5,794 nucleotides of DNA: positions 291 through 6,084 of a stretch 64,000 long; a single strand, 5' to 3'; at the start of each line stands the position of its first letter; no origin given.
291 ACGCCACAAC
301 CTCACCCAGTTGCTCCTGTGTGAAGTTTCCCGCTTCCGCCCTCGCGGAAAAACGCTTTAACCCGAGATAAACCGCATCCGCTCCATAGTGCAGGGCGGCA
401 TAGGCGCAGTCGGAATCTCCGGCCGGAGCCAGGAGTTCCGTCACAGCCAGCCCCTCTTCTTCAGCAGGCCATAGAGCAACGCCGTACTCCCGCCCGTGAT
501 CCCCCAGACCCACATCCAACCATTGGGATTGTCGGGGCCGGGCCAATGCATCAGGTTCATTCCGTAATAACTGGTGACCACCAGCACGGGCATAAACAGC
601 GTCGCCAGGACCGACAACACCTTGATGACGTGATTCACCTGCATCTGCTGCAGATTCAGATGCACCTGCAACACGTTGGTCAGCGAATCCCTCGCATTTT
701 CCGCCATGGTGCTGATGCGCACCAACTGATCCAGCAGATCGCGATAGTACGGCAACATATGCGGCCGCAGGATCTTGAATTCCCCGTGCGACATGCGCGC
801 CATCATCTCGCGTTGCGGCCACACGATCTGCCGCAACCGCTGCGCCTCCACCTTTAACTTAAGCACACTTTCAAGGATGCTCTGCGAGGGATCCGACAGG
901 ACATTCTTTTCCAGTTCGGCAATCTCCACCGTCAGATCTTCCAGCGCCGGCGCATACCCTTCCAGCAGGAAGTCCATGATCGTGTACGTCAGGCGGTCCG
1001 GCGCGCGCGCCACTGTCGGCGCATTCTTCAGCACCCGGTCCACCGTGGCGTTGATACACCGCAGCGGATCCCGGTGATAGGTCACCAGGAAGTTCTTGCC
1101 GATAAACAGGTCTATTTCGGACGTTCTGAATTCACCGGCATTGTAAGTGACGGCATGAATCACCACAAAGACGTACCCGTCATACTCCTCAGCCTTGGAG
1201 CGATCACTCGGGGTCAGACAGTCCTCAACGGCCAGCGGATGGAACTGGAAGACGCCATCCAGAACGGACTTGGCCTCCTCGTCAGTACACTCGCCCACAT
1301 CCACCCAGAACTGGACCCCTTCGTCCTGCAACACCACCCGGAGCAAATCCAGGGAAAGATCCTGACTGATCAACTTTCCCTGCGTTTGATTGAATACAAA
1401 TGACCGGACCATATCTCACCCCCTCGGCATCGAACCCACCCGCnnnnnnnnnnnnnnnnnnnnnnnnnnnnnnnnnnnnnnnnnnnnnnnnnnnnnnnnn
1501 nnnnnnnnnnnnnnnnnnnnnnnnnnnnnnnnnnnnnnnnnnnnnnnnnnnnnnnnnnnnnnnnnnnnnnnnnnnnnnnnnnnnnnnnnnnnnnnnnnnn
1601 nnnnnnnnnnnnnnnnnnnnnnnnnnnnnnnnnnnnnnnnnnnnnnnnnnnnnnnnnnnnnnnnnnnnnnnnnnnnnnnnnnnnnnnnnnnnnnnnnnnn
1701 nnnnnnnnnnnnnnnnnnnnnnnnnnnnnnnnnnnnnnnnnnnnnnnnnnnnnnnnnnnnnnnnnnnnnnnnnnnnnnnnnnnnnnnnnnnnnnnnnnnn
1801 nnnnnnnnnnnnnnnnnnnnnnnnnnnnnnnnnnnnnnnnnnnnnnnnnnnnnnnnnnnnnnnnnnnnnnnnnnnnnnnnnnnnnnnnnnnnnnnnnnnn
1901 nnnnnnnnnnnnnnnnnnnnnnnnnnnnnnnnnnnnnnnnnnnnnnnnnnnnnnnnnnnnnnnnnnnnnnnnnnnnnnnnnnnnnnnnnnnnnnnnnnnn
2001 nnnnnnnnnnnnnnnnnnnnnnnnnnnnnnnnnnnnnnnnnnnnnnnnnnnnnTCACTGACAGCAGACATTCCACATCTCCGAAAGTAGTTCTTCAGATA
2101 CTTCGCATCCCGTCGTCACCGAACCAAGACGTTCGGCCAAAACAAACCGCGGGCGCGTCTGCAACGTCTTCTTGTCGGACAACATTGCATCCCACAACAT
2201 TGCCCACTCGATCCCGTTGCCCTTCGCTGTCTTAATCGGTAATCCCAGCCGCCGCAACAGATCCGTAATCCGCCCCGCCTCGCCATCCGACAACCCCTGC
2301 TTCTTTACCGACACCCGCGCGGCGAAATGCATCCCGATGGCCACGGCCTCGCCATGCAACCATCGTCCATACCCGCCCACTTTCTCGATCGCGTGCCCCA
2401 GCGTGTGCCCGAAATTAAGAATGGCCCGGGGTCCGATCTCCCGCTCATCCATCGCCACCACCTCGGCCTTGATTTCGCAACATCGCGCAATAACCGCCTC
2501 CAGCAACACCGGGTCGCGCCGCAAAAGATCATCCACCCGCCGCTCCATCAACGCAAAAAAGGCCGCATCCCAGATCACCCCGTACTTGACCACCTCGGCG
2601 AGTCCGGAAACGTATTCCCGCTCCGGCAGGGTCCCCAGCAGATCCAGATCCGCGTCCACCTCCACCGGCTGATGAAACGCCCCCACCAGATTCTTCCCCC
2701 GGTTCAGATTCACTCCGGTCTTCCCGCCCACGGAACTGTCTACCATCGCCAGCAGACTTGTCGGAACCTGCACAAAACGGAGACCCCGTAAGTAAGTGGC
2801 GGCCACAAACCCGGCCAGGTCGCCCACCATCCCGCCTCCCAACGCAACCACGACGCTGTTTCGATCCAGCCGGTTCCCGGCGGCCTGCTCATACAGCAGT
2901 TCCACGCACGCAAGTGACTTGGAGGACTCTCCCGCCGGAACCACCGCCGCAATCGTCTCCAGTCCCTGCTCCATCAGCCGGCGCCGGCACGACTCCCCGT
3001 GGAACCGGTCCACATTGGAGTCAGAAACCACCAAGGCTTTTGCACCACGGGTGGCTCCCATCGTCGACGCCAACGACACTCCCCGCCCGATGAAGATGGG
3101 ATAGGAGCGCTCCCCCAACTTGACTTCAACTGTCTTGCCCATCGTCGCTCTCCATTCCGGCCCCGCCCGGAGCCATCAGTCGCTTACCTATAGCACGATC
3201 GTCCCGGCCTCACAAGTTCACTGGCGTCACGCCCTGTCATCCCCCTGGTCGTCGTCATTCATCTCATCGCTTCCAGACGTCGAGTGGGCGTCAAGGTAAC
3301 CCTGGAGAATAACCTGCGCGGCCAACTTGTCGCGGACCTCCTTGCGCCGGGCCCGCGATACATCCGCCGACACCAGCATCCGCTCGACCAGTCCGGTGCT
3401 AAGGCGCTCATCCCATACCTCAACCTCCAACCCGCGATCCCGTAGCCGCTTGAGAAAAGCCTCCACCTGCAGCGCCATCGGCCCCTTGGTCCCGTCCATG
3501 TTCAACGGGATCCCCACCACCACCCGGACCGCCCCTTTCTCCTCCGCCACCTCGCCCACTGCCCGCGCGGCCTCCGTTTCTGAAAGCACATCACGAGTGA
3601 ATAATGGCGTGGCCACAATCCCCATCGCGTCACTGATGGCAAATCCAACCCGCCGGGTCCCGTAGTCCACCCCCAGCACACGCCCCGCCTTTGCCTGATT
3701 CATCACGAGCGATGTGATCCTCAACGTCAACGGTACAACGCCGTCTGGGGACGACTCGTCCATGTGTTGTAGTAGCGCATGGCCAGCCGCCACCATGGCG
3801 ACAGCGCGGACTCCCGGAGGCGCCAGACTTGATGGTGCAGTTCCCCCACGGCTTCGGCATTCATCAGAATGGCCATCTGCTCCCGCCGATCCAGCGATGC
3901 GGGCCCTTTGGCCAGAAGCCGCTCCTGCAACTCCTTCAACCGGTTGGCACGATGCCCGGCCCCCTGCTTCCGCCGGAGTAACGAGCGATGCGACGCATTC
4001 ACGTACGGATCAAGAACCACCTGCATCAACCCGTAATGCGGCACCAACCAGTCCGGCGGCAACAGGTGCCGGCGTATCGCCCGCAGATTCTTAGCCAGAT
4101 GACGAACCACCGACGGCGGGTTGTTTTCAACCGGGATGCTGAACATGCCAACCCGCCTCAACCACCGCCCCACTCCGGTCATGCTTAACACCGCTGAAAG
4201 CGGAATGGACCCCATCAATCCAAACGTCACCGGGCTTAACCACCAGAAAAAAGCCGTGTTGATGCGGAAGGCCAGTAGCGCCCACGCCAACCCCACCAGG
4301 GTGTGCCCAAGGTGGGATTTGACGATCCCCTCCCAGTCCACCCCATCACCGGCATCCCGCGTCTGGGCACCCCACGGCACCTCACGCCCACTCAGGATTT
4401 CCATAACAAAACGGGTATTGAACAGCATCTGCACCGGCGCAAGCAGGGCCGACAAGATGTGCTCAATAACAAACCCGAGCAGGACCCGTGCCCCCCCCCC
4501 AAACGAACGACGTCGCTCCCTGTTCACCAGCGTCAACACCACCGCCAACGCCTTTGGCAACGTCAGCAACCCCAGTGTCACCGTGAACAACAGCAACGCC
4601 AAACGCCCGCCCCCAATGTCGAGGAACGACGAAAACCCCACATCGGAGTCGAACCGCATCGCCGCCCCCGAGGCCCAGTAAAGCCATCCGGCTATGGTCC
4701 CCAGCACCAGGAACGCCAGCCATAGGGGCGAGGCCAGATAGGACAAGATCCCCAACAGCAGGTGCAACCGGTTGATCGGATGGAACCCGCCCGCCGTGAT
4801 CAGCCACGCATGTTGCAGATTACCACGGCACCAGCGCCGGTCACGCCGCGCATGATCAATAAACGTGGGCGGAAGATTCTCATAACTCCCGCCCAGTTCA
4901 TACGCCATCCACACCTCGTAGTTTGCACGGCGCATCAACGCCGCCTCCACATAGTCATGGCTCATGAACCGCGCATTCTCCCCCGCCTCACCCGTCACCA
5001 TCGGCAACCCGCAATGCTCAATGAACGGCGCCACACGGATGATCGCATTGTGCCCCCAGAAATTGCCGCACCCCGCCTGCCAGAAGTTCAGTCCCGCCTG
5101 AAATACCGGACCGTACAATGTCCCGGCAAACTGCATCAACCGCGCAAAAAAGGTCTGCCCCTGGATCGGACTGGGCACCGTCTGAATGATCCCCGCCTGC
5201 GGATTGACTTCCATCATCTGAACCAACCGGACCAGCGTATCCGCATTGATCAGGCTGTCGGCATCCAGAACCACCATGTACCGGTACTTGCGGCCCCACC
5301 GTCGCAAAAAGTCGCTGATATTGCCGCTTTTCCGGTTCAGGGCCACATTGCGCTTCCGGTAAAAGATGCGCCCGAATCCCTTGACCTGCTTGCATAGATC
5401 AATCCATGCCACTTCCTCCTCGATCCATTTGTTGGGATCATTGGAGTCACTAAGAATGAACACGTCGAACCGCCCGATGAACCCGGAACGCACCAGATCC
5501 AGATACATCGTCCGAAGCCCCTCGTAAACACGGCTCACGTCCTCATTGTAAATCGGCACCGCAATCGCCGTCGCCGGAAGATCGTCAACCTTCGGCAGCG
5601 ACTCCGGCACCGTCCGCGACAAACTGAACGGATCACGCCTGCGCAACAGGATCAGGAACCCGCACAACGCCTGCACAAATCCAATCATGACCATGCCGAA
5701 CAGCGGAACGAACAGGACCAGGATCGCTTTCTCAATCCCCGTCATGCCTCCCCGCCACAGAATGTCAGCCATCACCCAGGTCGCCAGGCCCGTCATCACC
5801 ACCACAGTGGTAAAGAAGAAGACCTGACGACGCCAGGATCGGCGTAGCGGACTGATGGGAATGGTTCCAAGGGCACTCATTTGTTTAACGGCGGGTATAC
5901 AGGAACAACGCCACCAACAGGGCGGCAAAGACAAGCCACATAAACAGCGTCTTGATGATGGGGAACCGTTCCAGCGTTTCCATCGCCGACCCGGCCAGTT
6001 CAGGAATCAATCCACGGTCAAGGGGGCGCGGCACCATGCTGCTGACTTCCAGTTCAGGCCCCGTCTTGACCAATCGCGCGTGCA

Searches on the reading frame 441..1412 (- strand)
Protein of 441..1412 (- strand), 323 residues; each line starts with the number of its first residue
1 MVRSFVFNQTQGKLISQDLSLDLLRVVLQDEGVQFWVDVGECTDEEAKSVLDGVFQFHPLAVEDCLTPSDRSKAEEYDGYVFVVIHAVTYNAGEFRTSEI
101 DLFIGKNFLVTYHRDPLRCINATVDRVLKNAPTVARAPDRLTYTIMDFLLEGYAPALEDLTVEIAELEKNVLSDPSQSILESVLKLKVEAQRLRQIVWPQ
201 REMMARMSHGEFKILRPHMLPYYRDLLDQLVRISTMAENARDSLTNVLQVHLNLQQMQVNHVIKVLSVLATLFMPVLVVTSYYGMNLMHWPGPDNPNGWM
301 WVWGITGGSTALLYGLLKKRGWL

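Call 7: search_protein_families(library=pfam, proteins=[window:441-1412:-], max_evalue=0.001)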
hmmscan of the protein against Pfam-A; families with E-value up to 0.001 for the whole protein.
window:441-1412:- (323 aa): 1 family
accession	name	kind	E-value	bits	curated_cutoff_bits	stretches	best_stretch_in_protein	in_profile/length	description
PF01544.23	CorA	-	4.2e-60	204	27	1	36-319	6-292/292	CorA-like Mg2+ transporter protein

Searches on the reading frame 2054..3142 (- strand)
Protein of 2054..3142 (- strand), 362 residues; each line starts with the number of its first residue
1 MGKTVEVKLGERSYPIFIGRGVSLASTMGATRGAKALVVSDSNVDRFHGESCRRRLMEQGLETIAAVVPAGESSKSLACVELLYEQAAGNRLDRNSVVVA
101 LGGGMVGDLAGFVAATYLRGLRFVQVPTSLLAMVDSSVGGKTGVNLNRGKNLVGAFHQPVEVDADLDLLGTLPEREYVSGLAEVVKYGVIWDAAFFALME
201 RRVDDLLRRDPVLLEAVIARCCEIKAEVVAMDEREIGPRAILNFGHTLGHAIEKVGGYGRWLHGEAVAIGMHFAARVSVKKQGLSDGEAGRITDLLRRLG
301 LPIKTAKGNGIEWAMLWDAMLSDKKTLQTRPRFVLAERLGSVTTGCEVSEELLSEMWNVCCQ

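Call 7: search_protein_families(library=pfam, proteins=[window:2054-3142:-], max_evalue=0.001)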
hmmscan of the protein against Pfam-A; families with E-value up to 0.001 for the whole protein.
window:2054-3142:- (362 aa): 4 families
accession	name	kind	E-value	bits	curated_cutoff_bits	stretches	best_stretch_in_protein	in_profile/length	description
PF24621.2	DHQS_C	-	1.6e-48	164.8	27.6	1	180-326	1-144/144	3-dehydroquinate synthase C-terminal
PF01761.26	DHQ_synthase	-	2.5e-45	153.3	24.2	1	67-178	3-114/115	3-dehydroquinate synthase N-terminal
PF13685.12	Fe-ADH_2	-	7.4e-09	36.2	28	1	27-130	13-108/149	Iron-containing alcohol dehydrogenase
PF00465.25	Fe-ADH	-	0.00011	22.3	31.3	1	31-128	20-129/168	Iron-containing alcohol dehydrogenase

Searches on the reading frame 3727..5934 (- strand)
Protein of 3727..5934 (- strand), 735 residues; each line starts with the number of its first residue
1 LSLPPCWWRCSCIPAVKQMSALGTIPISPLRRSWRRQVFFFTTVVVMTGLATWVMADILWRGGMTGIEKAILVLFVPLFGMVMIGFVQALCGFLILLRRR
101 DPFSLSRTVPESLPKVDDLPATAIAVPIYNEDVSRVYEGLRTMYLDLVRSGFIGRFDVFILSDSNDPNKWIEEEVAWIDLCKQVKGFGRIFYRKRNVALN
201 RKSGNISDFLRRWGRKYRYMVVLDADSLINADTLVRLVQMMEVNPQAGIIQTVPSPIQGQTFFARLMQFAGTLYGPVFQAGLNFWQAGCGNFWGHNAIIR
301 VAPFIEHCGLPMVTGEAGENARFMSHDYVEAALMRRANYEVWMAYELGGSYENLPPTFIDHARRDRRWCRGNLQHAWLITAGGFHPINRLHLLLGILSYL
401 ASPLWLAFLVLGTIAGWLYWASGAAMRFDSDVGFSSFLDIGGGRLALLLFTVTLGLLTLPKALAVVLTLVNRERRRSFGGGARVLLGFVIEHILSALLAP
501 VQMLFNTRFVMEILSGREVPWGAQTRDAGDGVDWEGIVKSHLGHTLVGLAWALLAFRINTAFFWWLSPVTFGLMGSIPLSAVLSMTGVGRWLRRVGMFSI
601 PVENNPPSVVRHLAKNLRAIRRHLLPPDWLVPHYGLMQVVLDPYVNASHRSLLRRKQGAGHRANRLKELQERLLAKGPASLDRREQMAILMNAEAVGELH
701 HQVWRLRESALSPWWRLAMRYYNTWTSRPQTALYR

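Call 7: search_protein_families(library=pfam, proteins=[window:3727-5934:-], max_evalue=0.001)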
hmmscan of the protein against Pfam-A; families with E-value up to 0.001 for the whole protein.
window:3727-5934:- (735 aa): 3 families
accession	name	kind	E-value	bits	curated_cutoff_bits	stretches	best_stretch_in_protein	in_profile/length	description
PF13632.12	Glyco_trans_2_3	-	3.5e-13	50.2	27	1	220-420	2-186/198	Glycosyl transferase family group 2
PF00535.33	Glycos_transf_2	-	9.7e-10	39.1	23.3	1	124-306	2-166/168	Glycosyl transferase family 2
PF13506.12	Glyco_transf_21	-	1.6e-07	31.4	21.7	1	189-369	5-173/174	Glycosyl transferase family 21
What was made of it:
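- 3727..5934 (-): opgH (MdoH, GT2 beta-1,2-glucan synthase/translocase). Pfam GT2 (call 7).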

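Call 82: search_protein_families(library=ncbifam, proteins=[window:3727-5934:-], max_evalue=0.001)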
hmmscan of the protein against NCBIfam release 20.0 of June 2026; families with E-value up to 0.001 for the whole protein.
window:3727-5934:- (735 aa): 10 families
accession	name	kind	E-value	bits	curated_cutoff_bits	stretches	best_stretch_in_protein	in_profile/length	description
NF003958.0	PRK05454.2-1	equivalog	6.6e-246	817.9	419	1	31-716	16-702/704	glucans biosynthesis glucosyltransferase MdoH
NF003955.0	PRK05454.1-1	equivalog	3.9e-197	656.8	1037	1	67-715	200-836/855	glucans biosynthesis glucosyltransferase MdoH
NF003956.0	PRK05454.1-3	equivalog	7.9e-192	639.2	864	1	32-700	54-713/718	glucans biosynthesis glucosyltransferase MdoH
NF003962.0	PRK05454.2-5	equivalog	5.1e-173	577.1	328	1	29-614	51-616/641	glucans biosynthesis glucosyltransferase MdoH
NF003957.0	PRK05454.1-4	equivalog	2.8e-153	511.7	1131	1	28-618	53-636/645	glucans biosynthesis glucosyltransferase MdoH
NF003960.0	PRK05454.2-3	equivalog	6.1e-153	510.7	829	1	35-613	70-636/659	glucans biosynthesis glucosyltransferase MdoH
NF003959.0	PRK05454.2-2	equivalog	3.6e-117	392.2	550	1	52-613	30-570/599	glucans biosynthesis glucosyltransferase MdoH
NF003963.0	PRK05454.2-6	equivalog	1.3e-116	390.4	884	1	23-615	28-600/610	glucans biosynthesis glucosyltransferase MdoH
NF003961.0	PRK05454.2-4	equivalog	1.8e-106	357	583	1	35-607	38-603/643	glucans biosynthesis glucosyltransferase MdoH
TIGR03030.1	CelA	equivalog_domain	3.5e-12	45.2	699.1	1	36-328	57-345/714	UDP-forming cellulose synthase catalytic subunit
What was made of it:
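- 3727..5934 (-): NCBIfam NF003958, 818 bits against a cut-off of 419 (call 82).
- On OpgH/MdoH (downstream gene): NF003958 at 817.9 bits against a cut-off of 419 (call 82)
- Checked: It matches the NCBIfam MdoH equivalog NF003958 at 818 bits against a cut-off of 419 (calls 7, 82).
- In this window a true synthase (OpgH) is already present (call 82).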
